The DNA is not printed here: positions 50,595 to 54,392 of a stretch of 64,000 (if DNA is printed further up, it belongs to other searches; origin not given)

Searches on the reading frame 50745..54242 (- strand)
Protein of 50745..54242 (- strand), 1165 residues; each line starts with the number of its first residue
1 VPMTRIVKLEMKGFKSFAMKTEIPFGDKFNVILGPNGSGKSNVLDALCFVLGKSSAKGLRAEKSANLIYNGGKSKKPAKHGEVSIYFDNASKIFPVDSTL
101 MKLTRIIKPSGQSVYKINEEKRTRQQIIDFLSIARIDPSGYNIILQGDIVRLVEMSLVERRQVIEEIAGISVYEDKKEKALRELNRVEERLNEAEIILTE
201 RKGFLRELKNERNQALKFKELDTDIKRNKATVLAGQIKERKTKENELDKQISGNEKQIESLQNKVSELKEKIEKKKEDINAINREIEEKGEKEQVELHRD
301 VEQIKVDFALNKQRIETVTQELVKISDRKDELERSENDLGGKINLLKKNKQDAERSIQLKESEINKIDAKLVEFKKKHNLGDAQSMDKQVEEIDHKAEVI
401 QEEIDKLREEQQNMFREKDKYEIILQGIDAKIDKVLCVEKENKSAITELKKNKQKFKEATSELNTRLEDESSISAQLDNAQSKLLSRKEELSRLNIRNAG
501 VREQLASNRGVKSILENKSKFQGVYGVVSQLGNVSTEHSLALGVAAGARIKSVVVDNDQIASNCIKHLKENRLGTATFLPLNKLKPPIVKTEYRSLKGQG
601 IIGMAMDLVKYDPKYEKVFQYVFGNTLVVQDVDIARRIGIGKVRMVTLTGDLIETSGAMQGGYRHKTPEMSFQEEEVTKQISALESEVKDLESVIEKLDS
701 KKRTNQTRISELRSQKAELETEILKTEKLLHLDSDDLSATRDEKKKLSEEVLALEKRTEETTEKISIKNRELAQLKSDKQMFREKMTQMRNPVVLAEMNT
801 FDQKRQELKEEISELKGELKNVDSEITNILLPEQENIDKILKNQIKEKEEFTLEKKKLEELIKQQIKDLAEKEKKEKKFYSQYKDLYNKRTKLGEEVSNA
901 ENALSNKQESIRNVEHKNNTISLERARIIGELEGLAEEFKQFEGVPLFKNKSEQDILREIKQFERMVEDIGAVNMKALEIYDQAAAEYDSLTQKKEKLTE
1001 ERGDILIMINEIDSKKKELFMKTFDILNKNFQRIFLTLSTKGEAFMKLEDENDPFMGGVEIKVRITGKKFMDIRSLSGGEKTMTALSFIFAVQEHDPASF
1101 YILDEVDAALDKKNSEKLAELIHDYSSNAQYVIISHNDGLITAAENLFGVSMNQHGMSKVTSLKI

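Call 67: search_protein_families(library=pfam, proteins=[window:50745-54242:-], max_evalue=0.0001)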
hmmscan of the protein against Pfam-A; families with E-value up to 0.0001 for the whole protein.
window:50745-54242:- (1165 aa): 6 families
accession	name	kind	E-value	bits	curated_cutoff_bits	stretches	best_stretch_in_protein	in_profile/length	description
PF02463.25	SMC_N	-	1e-49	169.3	40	1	6-1158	2-219/220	RecF/RecN/SMC N terminal domain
PF06470.18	SMC_hinge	-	4.9e-31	108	22.5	1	522-638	2-115/116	SMC proteins Flexible Hinge Domain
PF13476.12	AAA_23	-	2.5e-13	51.6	27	1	8-279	1-200/201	AAA domain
PF13304.12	AAA_21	-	4.3e-09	37.3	27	1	29-97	1-75/304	AAA domain, putative AbiEii toxin, Type IV TA system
PF13175.12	AAA_15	-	4.3e-09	36.9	32.1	1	6-305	3-279/374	AAA ATPase domain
PF13555.12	AAA_29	-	5.7e-05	23.2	27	0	19-52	14-47/61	P-loop containing region of AAA domain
